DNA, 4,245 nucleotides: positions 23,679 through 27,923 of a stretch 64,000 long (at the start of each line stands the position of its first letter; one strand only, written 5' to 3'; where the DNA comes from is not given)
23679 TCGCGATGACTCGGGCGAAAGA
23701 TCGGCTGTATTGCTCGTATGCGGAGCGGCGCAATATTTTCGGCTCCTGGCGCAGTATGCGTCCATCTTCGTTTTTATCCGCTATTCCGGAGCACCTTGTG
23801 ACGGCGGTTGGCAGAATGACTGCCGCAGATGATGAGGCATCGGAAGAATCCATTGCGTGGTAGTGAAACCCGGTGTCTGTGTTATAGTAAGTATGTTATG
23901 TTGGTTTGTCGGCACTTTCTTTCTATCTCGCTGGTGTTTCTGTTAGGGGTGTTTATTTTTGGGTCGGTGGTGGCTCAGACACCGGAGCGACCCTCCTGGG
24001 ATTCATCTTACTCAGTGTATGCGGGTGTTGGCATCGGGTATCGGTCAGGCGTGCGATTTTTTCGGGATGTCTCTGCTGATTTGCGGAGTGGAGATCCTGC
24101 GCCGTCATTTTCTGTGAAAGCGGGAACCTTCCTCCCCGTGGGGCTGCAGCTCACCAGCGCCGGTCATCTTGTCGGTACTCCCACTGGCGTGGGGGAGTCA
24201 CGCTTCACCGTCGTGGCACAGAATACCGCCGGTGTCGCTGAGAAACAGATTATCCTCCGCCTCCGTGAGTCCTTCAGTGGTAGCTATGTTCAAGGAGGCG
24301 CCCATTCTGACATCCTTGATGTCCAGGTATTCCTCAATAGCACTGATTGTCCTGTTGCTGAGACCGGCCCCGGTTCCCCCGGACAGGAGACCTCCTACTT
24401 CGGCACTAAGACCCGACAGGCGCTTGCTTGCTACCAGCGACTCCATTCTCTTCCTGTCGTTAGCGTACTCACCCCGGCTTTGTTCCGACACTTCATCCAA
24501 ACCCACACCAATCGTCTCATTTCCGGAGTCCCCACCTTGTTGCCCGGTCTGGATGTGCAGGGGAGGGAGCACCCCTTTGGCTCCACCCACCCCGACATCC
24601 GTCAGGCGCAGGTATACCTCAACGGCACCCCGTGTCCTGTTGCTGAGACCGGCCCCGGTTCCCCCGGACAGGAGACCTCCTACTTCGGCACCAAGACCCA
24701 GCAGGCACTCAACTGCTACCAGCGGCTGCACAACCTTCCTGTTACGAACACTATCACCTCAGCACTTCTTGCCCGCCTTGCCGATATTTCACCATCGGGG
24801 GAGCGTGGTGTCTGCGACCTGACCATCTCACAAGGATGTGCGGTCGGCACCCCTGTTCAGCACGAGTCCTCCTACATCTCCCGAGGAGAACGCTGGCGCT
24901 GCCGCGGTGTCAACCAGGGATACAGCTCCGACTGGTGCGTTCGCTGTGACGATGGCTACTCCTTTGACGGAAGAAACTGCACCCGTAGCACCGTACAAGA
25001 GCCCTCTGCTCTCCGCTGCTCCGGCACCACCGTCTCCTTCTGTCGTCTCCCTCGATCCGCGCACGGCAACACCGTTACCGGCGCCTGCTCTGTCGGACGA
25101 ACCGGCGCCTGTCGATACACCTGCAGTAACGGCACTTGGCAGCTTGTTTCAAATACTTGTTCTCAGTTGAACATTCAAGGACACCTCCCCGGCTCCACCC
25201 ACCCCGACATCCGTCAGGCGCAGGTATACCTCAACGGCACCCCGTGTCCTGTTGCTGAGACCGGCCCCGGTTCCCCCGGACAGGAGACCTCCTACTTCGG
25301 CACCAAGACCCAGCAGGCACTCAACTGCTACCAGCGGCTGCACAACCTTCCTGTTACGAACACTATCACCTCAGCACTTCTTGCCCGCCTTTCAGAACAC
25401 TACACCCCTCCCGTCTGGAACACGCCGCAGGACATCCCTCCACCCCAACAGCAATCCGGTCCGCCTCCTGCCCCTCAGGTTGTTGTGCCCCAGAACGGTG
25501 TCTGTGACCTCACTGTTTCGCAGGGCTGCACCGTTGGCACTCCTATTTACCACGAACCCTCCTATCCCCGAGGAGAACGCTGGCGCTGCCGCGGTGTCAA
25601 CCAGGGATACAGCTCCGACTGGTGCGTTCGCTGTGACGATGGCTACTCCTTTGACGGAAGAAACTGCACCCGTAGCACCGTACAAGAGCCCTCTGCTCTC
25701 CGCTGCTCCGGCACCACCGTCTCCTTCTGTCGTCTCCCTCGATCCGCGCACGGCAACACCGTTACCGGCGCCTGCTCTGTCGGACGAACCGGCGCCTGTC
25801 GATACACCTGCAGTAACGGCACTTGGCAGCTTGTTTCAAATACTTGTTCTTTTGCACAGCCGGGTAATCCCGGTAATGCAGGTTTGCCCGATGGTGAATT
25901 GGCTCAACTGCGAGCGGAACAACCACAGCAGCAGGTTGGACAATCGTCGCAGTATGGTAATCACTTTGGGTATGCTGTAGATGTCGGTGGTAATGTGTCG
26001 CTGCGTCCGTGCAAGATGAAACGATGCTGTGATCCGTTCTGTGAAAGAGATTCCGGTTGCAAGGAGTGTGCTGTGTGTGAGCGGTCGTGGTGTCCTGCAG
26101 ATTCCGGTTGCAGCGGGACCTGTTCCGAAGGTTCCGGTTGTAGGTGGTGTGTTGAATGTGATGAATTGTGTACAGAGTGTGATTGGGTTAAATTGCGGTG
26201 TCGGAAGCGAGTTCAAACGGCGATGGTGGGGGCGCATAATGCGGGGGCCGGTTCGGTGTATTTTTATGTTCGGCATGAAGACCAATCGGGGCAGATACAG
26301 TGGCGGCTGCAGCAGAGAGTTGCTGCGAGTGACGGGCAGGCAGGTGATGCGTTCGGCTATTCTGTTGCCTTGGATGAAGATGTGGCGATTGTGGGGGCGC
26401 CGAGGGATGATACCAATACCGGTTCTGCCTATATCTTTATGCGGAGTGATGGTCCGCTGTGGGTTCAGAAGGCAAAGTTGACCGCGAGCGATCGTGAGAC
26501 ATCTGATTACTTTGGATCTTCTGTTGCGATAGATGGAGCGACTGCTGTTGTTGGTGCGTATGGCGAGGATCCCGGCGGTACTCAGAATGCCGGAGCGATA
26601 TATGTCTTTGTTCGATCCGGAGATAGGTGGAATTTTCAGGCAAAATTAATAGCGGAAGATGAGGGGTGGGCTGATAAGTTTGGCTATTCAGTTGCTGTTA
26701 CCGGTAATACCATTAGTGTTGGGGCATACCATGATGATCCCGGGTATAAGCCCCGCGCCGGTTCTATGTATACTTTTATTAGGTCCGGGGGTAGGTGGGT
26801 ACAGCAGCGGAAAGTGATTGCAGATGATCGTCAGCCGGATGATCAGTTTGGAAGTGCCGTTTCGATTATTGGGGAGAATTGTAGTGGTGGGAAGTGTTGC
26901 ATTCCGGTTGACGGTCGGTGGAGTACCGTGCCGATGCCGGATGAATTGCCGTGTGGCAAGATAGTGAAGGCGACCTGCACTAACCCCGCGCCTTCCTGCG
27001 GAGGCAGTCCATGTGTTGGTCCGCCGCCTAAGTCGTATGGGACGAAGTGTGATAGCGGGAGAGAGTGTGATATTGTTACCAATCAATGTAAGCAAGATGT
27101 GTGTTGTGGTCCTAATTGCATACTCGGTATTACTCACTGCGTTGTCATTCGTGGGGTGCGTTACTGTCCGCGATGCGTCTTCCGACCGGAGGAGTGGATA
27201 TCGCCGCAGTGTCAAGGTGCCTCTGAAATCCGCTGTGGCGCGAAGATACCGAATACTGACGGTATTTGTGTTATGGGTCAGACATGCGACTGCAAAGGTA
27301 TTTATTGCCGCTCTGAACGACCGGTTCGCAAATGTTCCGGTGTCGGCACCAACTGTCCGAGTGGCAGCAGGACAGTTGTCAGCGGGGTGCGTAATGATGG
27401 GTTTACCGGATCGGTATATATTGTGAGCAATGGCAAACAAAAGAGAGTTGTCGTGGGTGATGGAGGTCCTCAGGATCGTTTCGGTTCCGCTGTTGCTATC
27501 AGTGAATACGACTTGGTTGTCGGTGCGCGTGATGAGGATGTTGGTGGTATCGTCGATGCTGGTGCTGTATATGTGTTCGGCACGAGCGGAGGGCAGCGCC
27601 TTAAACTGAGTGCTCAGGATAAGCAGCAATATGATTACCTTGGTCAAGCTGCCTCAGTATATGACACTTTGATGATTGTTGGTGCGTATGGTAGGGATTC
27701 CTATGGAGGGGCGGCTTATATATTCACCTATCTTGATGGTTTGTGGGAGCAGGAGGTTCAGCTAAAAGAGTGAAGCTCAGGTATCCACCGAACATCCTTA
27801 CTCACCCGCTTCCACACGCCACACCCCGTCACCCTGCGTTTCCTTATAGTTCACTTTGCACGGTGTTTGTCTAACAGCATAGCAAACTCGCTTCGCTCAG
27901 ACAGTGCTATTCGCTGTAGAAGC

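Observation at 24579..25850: Perfectly identical tandem module duplication inside the giant adhesin gene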

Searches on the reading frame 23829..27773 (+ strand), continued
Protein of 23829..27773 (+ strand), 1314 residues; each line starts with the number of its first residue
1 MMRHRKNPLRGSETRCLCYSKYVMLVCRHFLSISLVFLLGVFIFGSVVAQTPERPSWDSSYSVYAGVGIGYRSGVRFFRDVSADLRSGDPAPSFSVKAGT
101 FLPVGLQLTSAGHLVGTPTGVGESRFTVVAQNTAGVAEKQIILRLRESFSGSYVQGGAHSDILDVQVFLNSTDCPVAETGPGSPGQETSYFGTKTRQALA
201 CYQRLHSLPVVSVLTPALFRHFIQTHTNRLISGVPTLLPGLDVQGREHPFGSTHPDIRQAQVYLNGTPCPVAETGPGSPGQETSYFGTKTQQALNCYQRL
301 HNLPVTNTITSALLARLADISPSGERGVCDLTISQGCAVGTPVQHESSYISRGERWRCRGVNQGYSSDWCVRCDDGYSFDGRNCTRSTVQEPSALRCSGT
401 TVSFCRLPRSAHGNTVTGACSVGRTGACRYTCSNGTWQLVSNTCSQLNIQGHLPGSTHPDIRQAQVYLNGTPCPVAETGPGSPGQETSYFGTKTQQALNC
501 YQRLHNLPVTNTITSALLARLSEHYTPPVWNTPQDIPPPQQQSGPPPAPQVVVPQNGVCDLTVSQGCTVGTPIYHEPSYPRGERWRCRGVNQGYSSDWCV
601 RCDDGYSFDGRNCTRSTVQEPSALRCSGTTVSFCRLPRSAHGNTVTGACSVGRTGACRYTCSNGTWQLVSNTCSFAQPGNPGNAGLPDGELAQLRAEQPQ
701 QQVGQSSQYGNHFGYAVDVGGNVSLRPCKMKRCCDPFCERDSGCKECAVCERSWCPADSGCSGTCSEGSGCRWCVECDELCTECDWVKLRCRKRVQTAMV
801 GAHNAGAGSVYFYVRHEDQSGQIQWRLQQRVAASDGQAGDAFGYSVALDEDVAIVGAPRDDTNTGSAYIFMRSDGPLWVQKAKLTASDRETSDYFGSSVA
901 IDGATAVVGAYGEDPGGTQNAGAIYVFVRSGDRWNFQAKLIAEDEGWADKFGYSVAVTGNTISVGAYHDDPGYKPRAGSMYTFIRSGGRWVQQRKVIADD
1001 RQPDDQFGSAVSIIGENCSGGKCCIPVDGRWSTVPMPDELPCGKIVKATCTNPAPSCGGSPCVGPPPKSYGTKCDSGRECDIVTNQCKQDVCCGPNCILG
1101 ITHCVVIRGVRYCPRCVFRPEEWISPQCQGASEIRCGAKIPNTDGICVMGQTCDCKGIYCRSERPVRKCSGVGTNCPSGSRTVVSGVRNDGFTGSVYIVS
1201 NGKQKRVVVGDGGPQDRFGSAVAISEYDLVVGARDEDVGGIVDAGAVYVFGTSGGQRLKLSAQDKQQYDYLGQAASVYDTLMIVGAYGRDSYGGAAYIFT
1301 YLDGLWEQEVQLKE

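Call 56: find_encoding_contigs(protein=P0006, flank=10000, max_places=2)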
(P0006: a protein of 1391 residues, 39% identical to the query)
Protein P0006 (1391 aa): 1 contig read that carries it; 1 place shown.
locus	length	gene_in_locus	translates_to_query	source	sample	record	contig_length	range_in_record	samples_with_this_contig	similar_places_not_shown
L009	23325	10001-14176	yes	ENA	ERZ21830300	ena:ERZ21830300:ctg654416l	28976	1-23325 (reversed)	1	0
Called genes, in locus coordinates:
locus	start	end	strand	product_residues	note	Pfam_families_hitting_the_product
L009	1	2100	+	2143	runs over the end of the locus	-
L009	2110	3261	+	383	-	-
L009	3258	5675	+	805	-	PF00933:Glyco_hydro_3, PF02585:PIG-L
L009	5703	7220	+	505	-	-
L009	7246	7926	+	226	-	-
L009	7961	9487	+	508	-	-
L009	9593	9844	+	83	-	-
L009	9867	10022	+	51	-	-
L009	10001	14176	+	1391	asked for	PF01471:PG_binding_1 (faint)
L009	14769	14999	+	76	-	-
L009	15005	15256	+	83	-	-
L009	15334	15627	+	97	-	-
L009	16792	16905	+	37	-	-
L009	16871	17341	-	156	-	-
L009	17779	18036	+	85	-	-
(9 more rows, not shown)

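Call 57: find_encoding_contigs(protein=P0008, flank=6000, max_places=2)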
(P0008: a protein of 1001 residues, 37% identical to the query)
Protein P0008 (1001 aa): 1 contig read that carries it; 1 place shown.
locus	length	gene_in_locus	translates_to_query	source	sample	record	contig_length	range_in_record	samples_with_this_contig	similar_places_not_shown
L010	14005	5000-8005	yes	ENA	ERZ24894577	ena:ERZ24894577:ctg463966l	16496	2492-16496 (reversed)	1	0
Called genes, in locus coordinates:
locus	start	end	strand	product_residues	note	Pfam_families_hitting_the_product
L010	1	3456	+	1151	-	?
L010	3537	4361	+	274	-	PF19077:Big_13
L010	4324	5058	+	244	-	PF19077:Big_13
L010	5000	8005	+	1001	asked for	PF01471:PG_binding_1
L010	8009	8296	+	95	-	-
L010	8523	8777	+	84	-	-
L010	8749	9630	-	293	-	PF00932:LTD (weak), PF00801:PKD (faint), PF18911:PKD_4 (weak)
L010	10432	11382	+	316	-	PF13784:Fic_N, PF02661:Fic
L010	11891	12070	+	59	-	PF01022:HTH_5, PF12802:MarR_2, PF25213:HVO_A0261_N (weak), PF08279:HTH_11 (weak), PF09339:HTH_IclR (weak), PF13412:HTH_24 (weak)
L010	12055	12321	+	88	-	-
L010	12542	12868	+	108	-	-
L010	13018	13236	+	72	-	-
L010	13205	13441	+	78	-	-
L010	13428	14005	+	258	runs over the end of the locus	PF19077:Big_13 (weak)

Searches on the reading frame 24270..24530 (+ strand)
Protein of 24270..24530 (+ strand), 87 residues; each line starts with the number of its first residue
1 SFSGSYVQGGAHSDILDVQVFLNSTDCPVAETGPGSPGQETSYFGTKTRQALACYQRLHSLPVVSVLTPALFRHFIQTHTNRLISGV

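Call 42: search_protein_families(library=pfam, proteins=[window:24270-24530:+], max_evalue=10)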
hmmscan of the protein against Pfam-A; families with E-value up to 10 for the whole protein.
window:24270-24530:+ (87 aa): 1 family
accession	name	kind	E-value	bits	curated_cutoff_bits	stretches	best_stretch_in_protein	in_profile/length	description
PF01471.23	PG_binding_1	-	0.0002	21.9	23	1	28-64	18-46/57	Putative peptidoglycan binding domain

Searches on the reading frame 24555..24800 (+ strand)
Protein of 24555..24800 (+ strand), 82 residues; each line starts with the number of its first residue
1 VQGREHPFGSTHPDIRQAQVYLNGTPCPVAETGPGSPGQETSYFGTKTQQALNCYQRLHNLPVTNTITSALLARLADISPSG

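Call 42: search_protein_families(library=pfam, proteins=[window:24555-24800:+], max_evalue=10)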
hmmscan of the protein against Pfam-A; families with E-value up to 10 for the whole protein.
window:24555-24800:+ (82 aa): 1 family
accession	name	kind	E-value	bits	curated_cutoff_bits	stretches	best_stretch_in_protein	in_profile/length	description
PF01471.23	PG_binding_1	-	5.4e-07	30.2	23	1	12-75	2-57/57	Putative peptidoglycan binding domain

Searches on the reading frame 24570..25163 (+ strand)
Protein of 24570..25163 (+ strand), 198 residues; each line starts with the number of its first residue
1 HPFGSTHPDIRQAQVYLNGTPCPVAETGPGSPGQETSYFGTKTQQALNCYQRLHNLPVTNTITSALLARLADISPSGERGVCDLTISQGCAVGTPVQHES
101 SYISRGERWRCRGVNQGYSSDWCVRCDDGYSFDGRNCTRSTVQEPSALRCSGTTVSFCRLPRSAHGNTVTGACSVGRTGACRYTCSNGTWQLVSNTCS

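Call 52: predict_structure(alignment_id=A2)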
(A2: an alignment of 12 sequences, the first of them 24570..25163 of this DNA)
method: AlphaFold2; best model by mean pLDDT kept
length: 198 residues; sequences in the alignment: 12
mean_pLDDT: 59.9   pTM: 0.31
mean pLDDT of the five models: 59.9, 57.5, 53.0, 52.9, 48.3
residues with pLDDT >= 90: 7; 70-90: 41; 50-70: 95; < 50: 55
segments of 3 or more residues with pLDDT < 50: 23-39, 74-87, 92-101, 112-120, 141-145
pLDDT, mean of each block of 10 residues (from residue 1): 62 60 43 38 58 66 64 43 45 47 57 46 59 60 55 76 74 75 85 90
secondary structure, 60 per line:
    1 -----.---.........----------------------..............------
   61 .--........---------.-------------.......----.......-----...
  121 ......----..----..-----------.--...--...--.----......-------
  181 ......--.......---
elements in order: H10-18 H41-54 H64-71 E95-101 E106-112 E118-126 E153-155 E158-160 E168-173 E181-186 E189-195

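Call 55: fold_search(model_id=the predicted structure, library=pdb)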
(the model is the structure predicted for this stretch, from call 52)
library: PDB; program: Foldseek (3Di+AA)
matches with E <= 10: 219; with E <= 0.001: 0
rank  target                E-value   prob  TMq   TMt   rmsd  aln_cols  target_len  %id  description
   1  2w81_B                1.2e-01  0.30  0.17  0.25  11.6       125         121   12  Structure of a complex between Neisseria meningitidis factor H binding protein and CCPs 6-7 of human complement factor (released 2009-03-03)
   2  9mmu_C                1.6e-01  0.35  0.16  0.27  11.7       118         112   14  M5 protein with Factor H 6-7 domain (released 2026-02-04)
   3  9mmx_A                1.7e-01  0.35  0.16  0.25  10.7       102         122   14  M6 protein with Factor H 6-7 domain (released 2026-02-04)
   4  4ayd_B                2.1e-01  0.30  0.17  0.27  11.2       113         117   14  Structure of a complex between CCPs 6 and 7 of Human Complement Factor H and Neisseria meningitidis FHbp Variant 1 R10 (released 2012-11-07)
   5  9n1z_B                2.2e-01  0.21  0.15  0.23  14.9       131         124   15  Structure of C3d Bound to a Fragment of FHR-2 (released 2025-12-10)
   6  4aye_B                2.4e-01  0.33  0.18  0.28  11.3       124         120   14  Structure of a complex between CCPs 6 and 7 of Human Complement Factor H and Neisseria meningitidis FHbp Variant 1 E28 (released 2012-11-07)
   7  4ayi_E                2.4e-01  0.30  0.17  0.26  10.8       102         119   14  Structure of a complex between CCPs 6 and 7 of Human Complement Factor H and Neisseria meningitidis FHbp Variant 3 Wil (released 2012-11-07)
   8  4dlq_A                3.2e-01  0.99  0.20  0.12   1.8        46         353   26  Crystal structure of the GAIN and HormR domains of CIRL 1/Latrophilin 1 (CL1) (released 2012-02-22)
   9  9mlu_A                3.2e-01  0.25  0.17  0.25  10.9       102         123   14  FbaA with Factor H 6-7 domain (released 2026-02-04)
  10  3c59_A                4.5e-01  0.75  0.19  0.33   7.4        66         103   20  Crystal structure of the ligand-bound glucagon-like peptide-1 receptor extracellular domain (released 2008-02-19)
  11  2qkh_A                4.7e-01  0.84  0.19  0.36   6.2        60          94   23  Crystal structure of the extracellular domain of human GIP receptor in complex with the hormone GIP (released 2007-08-14)
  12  4ont_D                4.7e-01  0.16  0.15  0.21  14.2       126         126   15  Ternary host recognition complex of complement factor H, C3d, and sialic acid (released 2014-11-26)
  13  8ax7_A                5.3e-01  0.77  0.19  0.07   6.3        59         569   15  Crystal structure of a CGRP receptor ectodomain heterodimer bound to macrocyclic inhibitor HTL0031448 (released 2022-12-07)
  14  3oxu_D                5.3e-01  0.66  0.16  0.24   4.4        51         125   24  Complement components factor H CCP19-20 and C3d in complex (released 2011-02-16)
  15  4zh1_E                5.3e-01  0.28  0.20  0.29  13.2       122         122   18  Complement factor H in complex with the GM1 glycan (released 2016-01-13)
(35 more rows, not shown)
